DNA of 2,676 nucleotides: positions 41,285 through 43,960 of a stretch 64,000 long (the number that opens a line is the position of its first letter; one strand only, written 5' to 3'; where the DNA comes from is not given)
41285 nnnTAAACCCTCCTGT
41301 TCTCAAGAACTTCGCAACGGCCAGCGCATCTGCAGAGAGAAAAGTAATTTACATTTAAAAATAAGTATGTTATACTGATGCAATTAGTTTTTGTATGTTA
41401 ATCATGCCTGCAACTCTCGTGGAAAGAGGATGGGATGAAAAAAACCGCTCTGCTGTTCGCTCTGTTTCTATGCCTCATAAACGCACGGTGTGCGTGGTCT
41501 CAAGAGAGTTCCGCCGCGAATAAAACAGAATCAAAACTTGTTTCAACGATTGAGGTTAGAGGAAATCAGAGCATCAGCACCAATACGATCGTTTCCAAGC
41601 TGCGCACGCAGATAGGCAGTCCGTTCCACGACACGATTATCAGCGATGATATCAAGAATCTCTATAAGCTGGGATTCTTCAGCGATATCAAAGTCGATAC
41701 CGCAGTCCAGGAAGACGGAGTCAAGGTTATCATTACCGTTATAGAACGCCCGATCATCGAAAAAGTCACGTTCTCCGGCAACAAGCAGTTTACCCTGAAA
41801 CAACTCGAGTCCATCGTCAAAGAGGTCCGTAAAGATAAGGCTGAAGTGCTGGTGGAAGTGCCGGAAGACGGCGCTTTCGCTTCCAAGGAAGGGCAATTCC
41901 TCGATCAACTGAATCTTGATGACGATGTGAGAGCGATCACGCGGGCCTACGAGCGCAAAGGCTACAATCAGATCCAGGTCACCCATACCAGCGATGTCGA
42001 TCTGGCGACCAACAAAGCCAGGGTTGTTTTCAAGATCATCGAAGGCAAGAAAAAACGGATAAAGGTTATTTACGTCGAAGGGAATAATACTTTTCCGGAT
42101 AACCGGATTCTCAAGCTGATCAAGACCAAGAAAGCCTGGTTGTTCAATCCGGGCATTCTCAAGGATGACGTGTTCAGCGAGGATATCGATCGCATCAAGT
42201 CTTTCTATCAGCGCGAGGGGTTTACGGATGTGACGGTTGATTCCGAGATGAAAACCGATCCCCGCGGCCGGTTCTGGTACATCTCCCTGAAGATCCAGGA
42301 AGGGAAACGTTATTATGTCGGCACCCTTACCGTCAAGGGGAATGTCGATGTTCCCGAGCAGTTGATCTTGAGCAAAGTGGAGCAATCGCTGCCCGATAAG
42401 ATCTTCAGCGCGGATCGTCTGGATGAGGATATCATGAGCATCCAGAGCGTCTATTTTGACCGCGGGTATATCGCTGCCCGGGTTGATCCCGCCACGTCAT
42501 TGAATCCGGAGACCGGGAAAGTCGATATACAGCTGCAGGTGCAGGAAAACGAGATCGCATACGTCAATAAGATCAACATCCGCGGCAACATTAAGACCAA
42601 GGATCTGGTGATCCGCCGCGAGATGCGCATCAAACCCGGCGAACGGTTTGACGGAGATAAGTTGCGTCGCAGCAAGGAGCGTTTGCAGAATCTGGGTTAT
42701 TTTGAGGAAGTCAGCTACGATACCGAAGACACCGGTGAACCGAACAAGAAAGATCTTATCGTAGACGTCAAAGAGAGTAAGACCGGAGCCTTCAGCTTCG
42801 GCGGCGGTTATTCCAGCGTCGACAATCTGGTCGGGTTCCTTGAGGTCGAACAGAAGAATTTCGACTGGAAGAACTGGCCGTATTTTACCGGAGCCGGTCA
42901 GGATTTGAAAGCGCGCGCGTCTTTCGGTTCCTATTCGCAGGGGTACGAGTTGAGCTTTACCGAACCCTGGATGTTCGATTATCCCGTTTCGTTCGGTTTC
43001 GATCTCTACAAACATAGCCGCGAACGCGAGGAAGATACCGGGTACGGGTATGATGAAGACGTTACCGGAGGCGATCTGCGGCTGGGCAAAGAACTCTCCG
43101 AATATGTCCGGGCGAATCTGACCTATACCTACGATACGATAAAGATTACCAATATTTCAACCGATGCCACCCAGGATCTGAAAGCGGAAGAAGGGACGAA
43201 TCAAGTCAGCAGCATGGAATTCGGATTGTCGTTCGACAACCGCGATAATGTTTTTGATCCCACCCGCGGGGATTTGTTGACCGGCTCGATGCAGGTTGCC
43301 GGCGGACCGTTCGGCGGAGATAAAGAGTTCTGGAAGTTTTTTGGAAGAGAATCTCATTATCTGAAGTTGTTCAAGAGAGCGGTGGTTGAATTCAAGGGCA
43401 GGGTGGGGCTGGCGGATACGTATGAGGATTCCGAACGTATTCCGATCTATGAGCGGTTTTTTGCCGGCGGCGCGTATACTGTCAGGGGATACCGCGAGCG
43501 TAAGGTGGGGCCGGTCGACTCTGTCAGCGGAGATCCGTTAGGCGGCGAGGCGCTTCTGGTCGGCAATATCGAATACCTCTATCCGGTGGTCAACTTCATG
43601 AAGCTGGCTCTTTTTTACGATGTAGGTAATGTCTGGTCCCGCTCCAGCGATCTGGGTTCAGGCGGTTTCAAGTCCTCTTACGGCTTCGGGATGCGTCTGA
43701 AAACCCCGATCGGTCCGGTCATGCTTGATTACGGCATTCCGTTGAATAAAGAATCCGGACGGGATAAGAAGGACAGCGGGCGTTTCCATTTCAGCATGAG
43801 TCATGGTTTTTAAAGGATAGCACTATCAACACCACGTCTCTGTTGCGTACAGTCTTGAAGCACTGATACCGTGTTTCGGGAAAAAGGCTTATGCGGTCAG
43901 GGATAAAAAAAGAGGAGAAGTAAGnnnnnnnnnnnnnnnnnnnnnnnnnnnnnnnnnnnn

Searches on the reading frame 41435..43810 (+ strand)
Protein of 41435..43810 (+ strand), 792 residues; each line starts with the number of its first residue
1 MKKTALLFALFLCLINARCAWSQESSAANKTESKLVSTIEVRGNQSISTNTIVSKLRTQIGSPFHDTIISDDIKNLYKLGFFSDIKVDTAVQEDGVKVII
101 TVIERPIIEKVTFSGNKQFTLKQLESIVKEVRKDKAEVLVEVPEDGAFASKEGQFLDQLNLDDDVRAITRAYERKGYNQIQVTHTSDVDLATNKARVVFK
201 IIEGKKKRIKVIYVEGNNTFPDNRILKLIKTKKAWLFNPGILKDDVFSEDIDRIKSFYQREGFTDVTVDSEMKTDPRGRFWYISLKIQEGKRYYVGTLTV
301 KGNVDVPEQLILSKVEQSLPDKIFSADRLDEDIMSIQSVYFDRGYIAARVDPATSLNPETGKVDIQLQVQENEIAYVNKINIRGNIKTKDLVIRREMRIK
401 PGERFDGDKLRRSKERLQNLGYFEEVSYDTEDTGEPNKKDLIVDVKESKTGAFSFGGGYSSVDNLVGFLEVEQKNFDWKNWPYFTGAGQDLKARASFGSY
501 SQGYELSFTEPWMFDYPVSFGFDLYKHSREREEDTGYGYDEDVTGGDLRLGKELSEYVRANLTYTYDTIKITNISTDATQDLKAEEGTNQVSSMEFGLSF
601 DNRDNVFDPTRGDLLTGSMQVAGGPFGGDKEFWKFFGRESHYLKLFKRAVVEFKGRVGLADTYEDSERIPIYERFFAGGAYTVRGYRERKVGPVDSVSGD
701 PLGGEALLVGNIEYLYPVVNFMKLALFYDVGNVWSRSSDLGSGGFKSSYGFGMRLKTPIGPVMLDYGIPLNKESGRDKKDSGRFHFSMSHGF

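Call 13: search_protein_families(library=pfam, max_evalue=0.001, proteins=[window:41435-43810:+])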
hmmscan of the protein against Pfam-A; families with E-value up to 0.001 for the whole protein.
window:41435-43810:+ (792 aa): 4 families
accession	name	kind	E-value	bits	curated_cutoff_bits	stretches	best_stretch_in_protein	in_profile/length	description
PF01103.29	Omp85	-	1.7e-73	248.4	24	1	484-792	2-325/325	Omp85 superfamily domain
PF07244.20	POTRA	-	3e-57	191.7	21.3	5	376-447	2-78/79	Surface antigen variable number repeat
PF08479.16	POTRA_2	-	4.2e-08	33.4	24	0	300-367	8-73/76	POTRA domain, ShlB-type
PF08478.15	POTRA_1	-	1.7e-07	31.9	23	0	36-65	3-32/69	POTRA domain, FtsQ-type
